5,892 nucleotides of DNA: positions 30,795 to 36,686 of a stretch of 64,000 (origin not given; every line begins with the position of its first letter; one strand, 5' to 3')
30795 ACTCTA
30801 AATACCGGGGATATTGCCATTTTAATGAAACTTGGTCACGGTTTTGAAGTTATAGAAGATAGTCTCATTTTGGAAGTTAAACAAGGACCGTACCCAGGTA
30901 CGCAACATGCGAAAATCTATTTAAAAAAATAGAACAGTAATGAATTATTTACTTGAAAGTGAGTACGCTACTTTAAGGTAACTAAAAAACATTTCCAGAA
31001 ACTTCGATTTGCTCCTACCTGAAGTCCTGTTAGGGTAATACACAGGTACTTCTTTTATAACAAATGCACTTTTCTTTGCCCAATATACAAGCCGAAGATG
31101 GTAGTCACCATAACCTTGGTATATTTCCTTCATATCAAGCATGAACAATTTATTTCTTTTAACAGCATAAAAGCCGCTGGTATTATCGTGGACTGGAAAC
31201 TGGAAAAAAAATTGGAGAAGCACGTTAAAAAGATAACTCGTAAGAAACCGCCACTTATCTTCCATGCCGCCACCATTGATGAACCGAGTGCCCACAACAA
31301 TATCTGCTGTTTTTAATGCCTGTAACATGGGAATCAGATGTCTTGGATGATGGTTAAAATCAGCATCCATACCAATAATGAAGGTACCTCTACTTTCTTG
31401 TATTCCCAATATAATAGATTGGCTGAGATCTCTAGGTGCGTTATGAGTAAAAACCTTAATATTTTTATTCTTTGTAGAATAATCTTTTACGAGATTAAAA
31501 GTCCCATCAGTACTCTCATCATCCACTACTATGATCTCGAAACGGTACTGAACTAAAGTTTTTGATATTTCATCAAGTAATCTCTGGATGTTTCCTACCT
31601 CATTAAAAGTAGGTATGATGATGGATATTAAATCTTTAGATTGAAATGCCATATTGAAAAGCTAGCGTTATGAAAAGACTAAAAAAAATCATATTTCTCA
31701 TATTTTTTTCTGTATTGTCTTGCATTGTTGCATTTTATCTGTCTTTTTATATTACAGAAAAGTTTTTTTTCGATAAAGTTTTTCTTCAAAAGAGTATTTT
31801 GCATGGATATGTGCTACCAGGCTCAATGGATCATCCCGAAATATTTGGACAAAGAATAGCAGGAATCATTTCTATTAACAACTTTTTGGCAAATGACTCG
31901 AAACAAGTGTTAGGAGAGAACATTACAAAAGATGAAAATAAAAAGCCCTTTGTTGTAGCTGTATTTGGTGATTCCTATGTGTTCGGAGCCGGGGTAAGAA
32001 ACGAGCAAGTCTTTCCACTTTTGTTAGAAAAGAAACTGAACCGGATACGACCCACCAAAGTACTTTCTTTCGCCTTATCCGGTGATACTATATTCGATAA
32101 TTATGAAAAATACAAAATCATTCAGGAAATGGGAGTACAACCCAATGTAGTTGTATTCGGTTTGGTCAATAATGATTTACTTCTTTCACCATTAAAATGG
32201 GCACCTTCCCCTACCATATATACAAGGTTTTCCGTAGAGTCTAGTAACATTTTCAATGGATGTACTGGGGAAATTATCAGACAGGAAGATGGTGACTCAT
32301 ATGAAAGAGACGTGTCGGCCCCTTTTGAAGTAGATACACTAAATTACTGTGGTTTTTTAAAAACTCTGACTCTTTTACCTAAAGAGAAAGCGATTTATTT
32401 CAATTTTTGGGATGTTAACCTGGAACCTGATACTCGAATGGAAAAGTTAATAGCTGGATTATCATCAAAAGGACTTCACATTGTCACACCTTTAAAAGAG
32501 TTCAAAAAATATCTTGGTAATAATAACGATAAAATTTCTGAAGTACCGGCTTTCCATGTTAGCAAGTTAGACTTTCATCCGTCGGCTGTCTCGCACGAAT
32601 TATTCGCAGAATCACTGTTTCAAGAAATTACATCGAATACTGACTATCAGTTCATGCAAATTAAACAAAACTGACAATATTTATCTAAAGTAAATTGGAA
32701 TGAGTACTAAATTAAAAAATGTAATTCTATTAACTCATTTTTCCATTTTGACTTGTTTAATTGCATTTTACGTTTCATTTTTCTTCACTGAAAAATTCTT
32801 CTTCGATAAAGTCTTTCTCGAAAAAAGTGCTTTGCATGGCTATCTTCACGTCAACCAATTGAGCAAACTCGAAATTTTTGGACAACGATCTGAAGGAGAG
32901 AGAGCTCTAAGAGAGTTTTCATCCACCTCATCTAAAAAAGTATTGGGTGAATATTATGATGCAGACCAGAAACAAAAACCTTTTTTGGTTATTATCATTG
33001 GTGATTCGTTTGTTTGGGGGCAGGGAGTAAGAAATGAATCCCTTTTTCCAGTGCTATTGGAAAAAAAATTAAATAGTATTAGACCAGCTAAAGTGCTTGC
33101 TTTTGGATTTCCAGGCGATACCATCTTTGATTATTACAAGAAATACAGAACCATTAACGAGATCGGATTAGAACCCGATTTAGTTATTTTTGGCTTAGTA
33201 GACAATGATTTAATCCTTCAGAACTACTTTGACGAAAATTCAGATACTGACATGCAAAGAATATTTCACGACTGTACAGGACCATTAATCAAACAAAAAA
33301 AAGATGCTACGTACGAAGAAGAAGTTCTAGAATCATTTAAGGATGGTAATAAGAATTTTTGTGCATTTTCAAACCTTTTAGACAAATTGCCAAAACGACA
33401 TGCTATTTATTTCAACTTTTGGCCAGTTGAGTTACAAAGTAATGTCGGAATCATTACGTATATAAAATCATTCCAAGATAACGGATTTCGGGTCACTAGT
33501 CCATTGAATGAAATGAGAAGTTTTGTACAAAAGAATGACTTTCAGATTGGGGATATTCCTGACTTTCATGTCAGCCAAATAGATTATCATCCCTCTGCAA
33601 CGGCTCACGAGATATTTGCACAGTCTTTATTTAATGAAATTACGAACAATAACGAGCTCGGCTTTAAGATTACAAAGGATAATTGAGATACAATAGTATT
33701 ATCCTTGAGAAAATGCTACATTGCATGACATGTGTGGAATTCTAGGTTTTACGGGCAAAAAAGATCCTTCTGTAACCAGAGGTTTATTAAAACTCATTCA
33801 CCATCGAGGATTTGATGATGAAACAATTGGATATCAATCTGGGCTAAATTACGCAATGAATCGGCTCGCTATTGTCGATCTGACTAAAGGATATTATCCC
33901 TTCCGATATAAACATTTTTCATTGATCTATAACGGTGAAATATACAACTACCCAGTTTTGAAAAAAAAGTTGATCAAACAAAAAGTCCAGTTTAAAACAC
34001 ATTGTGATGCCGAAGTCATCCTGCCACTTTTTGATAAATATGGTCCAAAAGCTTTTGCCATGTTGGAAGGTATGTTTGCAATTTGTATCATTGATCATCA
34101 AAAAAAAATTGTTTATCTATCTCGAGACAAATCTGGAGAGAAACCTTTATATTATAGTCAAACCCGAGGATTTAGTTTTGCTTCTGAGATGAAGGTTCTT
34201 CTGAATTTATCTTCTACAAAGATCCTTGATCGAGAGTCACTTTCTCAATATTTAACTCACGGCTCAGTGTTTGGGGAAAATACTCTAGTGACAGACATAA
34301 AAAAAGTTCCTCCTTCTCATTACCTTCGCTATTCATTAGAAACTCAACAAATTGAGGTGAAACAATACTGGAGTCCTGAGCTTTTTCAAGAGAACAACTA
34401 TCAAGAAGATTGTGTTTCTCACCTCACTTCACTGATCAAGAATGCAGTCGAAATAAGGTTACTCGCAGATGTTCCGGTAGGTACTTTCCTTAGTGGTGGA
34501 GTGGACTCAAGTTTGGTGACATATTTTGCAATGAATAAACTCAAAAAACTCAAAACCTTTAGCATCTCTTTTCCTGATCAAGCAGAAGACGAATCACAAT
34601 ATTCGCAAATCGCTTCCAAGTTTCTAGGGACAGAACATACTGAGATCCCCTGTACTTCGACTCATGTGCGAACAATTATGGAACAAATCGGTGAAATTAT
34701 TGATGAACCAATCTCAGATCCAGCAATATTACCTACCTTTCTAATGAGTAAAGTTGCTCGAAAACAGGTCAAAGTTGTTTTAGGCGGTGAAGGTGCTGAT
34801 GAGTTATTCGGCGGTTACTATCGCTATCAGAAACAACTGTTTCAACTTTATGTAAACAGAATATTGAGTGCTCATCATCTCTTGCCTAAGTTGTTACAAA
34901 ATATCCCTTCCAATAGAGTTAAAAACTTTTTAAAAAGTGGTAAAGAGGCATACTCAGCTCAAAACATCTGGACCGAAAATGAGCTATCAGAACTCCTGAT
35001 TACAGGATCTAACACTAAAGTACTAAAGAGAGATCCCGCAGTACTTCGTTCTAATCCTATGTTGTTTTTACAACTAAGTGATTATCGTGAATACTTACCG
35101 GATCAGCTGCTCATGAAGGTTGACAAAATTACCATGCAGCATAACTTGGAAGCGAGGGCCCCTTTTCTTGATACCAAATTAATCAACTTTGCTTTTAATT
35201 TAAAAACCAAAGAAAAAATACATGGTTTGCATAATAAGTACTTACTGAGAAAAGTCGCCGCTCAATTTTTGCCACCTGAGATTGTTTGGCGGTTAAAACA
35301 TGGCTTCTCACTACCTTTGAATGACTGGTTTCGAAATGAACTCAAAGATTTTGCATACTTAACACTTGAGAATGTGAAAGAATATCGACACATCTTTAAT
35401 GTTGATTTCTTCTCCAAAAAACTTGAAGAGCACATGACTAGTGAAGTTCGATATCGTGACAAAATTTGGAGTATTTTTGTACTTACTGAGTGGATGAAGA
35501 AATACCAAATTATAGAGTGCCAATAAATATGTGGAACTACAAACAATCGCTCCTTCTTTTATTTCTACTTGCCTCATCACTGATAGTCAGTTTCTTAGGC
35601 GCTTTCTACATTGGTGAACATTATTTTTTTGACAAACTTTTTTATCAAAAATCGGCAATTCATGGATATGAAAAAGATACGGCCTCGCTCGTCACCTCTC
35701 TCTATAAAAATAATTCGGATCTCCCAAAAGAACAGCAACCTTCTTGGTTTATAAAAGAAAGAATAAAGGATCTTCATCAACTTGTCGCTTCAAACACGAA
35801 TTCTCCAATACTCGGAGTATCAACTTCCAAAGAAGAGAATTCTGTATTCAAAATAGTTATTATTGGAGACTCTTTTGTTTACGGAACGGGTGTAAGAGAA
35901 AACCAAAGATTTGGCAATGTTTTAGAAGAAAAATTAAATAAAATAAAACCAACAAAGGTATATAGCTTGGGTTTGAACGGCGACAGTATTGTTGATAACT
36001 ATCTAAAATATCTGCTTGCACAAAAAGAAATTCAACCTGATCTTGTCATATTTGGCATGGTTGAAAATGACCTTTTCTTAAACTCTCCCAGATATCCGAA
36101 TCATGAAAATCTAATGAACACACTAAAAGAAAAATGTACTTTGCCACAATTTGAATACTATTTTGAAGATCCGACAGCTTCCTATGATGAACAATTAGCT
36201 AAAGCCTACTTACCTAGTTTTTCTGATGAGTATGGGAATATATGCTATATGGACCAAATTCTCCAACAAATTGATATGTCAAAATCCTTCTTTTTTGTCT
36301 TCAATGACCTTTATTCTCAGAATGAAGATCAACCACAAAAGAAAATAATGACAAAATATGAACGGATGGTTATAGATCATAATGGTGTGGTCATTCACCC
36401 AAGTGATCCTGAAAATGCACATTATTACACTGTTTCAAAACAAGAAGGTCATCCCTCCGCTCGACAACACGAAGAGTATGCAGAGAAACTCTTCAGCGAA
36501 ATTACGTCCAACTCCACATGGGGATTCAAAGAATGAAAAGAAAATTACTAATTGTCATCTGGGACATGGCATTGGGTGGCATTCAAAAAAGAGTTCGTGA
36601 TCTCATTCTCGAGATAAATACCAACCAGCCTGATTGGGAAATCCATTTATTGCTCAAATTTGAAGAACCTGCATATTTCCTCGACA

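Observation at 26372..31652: Arn/PMT-like lipid-linked sugar module: SDR + DegT aminotransferase + Dpm1/ArnC-like GT2 + GT-C membrane transferase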

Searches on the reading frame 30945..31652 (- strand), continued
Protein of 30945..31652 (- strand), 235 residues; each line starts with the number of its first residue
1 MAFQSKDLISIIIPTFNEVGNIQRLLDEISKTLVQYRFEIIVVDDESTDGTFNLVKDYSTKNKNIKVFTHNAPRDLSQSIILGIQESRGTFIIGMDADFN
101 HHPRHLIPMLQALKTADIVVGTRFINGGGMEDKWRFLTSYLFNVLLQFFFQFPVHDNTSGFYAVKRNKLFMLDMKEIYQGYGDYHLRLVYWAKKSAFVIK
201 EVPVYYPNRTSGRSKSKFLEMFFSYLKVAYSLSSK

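Call 49: search_protein_families(library=ncbifam, proteins=[L103:11931-13022:+, L123:4015-5064:+, L138:3230-4279:-, L110:5591-6532:+, L128:10003-10992:+, L165:2329-3204:+, L137:11068-11979:-, L119:7983-9176:+], max_evalue=1e-20)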
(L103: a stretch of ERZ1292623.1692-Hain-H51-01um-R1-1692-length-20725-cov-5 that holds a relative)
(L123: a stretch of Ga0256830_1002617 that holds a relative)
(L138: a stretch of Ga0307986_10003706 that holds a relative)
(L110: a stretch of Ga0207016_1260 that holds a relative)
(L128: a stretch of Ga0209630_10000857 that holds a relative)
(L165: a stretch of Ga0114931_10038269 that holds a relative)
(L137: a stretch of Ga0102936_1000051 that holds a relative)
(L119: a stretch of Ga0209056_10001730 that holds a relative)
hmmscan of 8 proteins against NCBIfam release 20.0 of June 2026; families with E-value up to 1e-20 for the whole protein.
L103:11931-13022:+ (364 aa): 2 families
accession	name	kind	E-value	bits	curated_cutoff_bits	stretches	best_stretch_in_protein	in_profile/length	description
TIGR01472.1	gmd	equivalog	1.9e-88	297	415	1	14-356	1-340/342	GDP-mannose 4,6-dehydratase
TIGR01179.1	galE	equivalog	7.5e-21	74.3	262.3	0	16-174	2-162/332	UDP-glucose 4-epimerase GalE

L123:4015-5064:+ (350 aa): 5 families
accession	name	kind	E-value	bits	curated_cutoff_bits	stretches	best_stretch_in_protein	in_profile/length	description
TIGR01472.1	gmd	equivalog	5.5e-124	413.8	415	1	2-317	1-340/342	GDP-mannose 4,6-dehydratase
TIGR01181.1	dTDP_gluc_dehyt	equivalog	2.3e-29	102.5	365.1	1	4-314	2-310/321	dTDP-glucose 4,6-dehydratase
TIGR04180.1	EDH_00030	hypoth_equivalog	1.3e-25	90.1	475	1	5-302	2-296/297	NAD-dependent 4,6-dehydratase LegB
TIGR01179.1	galE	equivalog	1.3e-25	89.9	262.3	0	4-160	2-156/332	UDP-glucose 4-epimerase GalE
TIGR02622.1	CDP_4_6_dhtase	equivalog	6.3e-25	88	278.45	0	2-167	5-172/352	CDP-glucose 4,6-dehydratase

L138:3230-4279:- (350 aa): 4 families
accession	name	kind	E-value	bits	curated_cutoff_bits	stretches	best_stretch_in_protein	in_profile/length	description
TIGR01472.1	gmd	equivalog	1.6e-161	537.2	415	1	9-347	1-341/342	GDP-mannose 4,6-dehydratase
TIGR01181.1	dTDP_gluc_dehyt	equivalog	7.1e-31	107.5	365.1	1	11-342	2-309/321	dTDP-glucose 4,6-dehydratase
TIGR04180.1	EDH_00030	hypoth_equivalog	9.8e-24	83.9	475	1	12-331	2-296/297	NAD-dependent 4,6-dehydratase LegB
TIGR02622.1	CDP_4_6_dhtase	equivalog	8.3e-22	77.8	278.45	0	8-179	4-172/352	CDP-glucose 4,6-dehydratase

L110:5591-6532:+ (314 aa): 1 family
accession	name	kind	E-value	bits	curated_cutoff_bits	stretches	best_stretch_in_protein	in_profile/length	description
TIGR01472.1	gmd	equivalog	1.3e-60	205.5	415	1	8-313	1-336/342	GDP-mannose 4,6-dehydratase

L128:10003-10992:+ (330 aa): 2 families
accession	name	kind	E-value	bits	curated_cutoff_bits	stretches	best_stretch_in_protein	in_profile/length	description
TIGR03589.1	PseB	equivalog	7.6e-136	452.3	407.75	1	5-326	2-323/324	UDP-N-acetylglucosamine 4,6-dehydratase (inverting)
TIGR04130.1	FnlA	equivalog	1.8e-71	240.8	730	1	5-285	2-283/337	UDP-N-acetylglucosamine 4,6-dehydratase/5-epimerase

L165:2329-3204:+ (292 aa): 3 families
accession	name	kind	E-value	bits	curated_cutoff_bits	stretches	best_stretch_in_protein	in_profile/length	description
TIGR01181.1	dTDP_gluc_dehyt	equivalog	9.6e-28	97.2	365.1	1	10-289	1-312/321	dTDP-glucose 4,6-dehydratase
TIGR01179.1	galE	equivalog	2.9e-24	85.5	262.3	0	10-173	1-180/332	UDP-glucose 4-epimerase GalE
TIGR04180.1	EDH_00030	hypoth_equivalog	1.2e-21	77.1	475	1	11-256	1-268/297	NAD-dependent 4,6-dehydratase LegB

L137:11068-11979:- (304 aa): 5 families
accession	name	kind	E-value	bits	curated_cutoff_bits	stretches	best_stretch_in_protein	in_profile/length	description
TIGR04180.1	EDH_00030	hypoth_equivalog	1.6e-37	129.2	475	1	11-255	2-259/297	NAD-dependent 4,6-dehydratase LegB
TIGR01179.1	galE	equivalog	2e-36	125.5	262.3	1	10-296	2-317/332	UDP-glucose 4-epimerase GalE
TIGR01181.1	dTDP_gluc_dehyt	equivalog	6.8e-34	117.4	365.1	1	10-301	2-309/321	dTDP-glucose 4,6-dehydratase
TIGR02197.1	heptose_epim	equivalog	3.7e-24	85.5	274.6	1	10-260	1-268/316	ADP-glyceromanno-heptose 6-epimerase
NF043036.1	ErythonDh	equivalog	5.1e-23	81.8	325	1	8-175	1-180/321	D-erythronate dehydrogenase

L119:7983-9176:+ (398 aa): 3 families
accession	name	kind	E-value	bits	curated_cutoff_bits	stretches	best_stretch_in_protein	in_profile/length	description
TIGR01472.1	gmd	equivalog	1.7e-119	399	415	1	77-392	2-341/342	GDP-mannose 4,6-dehydratase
TIGR01181.1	dTDP_gluc_dehyt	equivalog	2.9e-29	102.2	365.1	1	78-384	2-306/321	dTDP-glucose 4,6-dehydratase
TIGR04180.1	EDH_00030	hypoth_equivalog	5.2e-24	84.8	475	1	79-375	2-295/297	NAD-dependent 4,6-dehydratase LegB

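Call 78: search_protein_families(library=ncbifam, proteins=[L088:5122-6684:-, L087:7538-8998:+], max_evalue=0.001)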
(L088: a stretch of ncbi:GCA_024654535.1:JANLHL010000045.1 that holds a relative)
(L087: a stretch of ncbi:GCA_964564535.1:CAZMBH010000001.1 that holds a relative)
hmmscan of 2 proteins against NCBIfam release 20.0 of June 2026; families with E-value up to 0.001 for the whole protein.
L088:5122-6684:- (520 aa): 0 families

L087:7538-8998:+ (486 aa): 0 families

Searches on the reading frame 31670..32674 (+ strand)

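Call 4: search_protein_families(library=pfam, proteins=[window:31670-32674:+], max_evalue=0.01)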
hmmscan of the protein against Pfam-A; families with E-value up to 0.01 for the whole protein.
window:31670-32674:+ (334 aa): 1 family
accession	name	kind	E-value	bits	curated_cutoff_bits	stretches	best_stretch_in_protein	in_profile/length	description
PF13472.12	Lipase_GDSL_2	-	0.00061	20.8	32.9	1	98-172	1-77/178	GDSL-like Lipase/Acylhydrolase family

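Call 6: search_protein_families(library=ncbifam, proteins=[window:31670-32674:+], max_evalue=0.001)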
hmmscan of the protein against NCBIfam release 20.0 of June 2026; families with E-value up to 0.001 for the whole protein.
window:31670-32674:+ (334 aa): 0 families

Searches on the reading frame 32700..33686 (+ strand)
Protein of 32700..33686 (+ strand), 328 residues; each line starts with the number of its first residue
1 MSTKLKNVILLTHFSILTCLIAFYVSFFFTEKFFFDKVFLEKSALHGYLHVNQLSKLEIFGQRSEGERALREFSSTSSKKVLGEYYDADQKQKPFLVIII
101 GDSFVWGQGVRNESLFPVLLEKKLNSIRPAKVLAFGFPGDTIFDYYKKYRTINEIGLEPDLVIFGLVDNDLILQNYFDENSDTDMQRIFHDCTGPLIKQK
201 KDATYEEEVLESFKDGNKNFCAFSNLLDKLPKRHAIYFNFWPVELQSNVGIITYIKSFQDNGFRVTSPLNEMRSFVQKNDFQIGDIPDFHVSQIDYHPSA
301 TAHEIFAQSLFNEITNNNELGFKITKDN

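Call 5: search_protein_families(library=pfam, proteins=[window:32700-33686:+], max_evalue=0.01)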
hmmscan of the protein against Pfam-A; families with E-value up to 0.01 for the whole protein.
window:32700-33686:+ (328 aa): 2 families
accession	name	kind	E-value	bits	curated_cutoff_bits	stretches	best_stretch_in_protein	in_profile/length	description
PF13472.12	Lipase_GDSL_2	-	7.7e-06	27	32.9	1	100-189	2-93/178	GDSL-like Lipase/Acylhydrolase family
PF00657.28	Lipase_GDSL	-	0.0066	17.1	23.6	0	97-308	1-206/208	GDSL-like Lipase/Acylhydrolase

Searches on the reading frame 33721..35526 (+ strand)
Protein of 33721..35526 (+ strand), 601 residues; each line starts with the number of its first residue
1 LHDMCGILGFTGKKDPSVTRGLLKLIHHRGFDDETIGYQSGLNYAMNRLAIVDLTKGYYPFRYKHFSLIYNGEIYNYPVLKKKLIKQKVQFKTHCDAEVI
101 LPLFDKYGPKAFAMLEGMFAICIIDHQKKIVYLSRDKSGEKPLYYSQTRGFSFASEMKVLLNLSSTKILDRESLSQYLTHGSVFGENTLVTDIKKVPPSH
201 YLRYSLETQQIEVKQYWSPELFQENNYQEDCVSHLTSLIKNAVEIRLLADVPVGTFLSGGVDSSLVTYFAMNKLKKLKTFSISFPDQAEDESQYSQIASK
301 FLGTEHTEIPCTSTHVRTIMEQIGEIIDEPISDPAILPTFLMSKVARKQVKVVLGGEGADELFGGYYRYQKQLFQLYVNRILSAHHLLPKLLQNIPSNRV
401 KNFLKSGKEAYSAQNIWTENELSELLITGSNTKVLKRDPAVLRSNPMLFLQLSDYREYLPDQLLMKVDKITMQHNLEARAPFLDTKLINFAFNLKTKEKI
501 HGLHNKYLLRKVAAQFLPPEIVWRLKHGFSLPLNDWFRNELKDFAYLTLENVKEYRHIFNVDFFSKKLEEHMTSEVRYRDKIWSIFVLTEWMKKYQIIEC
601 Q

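Call 5: search_protein_families(library=pfam, proteins=[window:33721-35526:+], max_evalue=0.01)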
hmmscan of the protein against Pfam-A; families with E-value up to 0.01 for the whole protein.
window:33721-35526:+ (601 aa): 5 families
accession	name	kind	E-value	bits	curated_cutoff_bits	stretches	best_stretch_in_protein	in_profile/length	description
PF00733.27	Asn_synthase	-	2.4e-86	291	21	1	235-592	2-353/354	Asparagine synthase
PF13537.11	GATase_7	-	5.8e-34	117.2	25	1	47-161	2-122/123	Glutamine amidotransferase domain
PF13522.11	GATase_6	-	3.9e-27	95.3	27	1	45-156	15-130/130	Glutamine amidotransferase domain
PF02540.23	NAD_synthase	-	2.1e-06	27.5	21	1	233-366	3-137/242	NAD synthase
PF06508.19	QueC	-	0.00037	20.5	22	1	256-312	5-61/210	Queuosine biosynthesis protein QueC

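Call 6: search_protein_families(library=ncbifam, proteins=[window:33721-35526:+], max_evalue=0.001)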
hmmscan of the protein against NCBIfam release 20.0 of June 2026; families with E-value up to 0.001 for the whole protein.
window:33721-35526:+ (601 aa): 12 families
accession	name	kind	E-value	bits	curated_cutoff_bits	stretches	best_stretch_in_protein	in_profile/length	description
TIGR01536.1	asn_synth_AEB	equivalog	1.5e-128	430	267.1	1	5-529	1-517/517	asparagine synthase (glutamine-hydrolyzing)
TIGR03108.1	eps_aminotran_1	hypoth_equivalog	1.2e-117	394.2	816.9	2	4-378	1-386/628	XrtA/PEP-CTERM system amidotransferase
NF006949.0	PRK09431.1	equivalog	1.6e-86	291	499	3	4-164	1-169/554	asparagine synthase B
TIGR03104.1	trio_amidotrans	equivalog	6.5e-85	285.5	570.1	1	4-594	4-588/589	N-acetylglutaminylglutamine amidotransferase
NF033535.1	lass_lactam_cya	exception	5e-52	177.4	525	2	20-363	21-376/668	lasso peptide isopeptide bond-forming cyclase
NF033561.1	macrolact_Ik_Al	subfamily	2.9e-17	62.5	300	1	116-364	80-332/561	albusnodin/ikarugamycin family macrolactam cyclase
NF001484.0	PRK00331.1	subfamily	6.7e-11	41.3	381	1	64-183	93-221/601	isomerizing glutamine--fructose-6-phosphate transaminase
TIGR01135.1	glmS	equivalog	7.6e-08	31.3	418.05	1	65-176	93-214/607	glutamine--fructose-6-phosphate transaminase (isomerizing)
TIGR01134.1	purF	equivalog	1.8e-06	27.6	350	1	63-168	93-206/432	amidophosphoribosyltransferase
NF010587.0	PRK13980.1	equivalog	3e-06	26.6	255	1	229-367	12-150/267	NAD+ synthase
TIGR00552.1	nadE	equivalog_domain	3.3e-05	23.2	63.65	1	229-313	3-88/251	NAD(+) synthase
TIGR00364.1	TIGR00364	equivalog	0.00046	19.8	150.3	1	256-312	4-60/201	7-cyano-7-deazaguanine synthase QueC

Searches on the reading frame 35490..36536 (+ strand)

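Call 5: search_protein_families(library=pfam, proteins=[window:35490-36536:+], max_evalue=0.01)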
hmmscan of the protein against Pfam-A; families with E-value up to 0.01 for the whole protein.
window:35490-36536:+ (348 aa): 2 families
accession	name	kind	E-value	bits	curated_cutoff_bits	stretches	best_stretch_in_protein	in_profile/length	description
PF13472.12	Lipase_GDSL_2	-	1.7e-08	35.6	32.9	1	125-215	2-99/178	GDSL-like Lipase/Acylhydrolase family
PF00657.28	Lipase_GDSL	-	4.2e-07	30.8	23.6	1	122-230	1-108/208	GDSL-like Lipase/Acylhydrolase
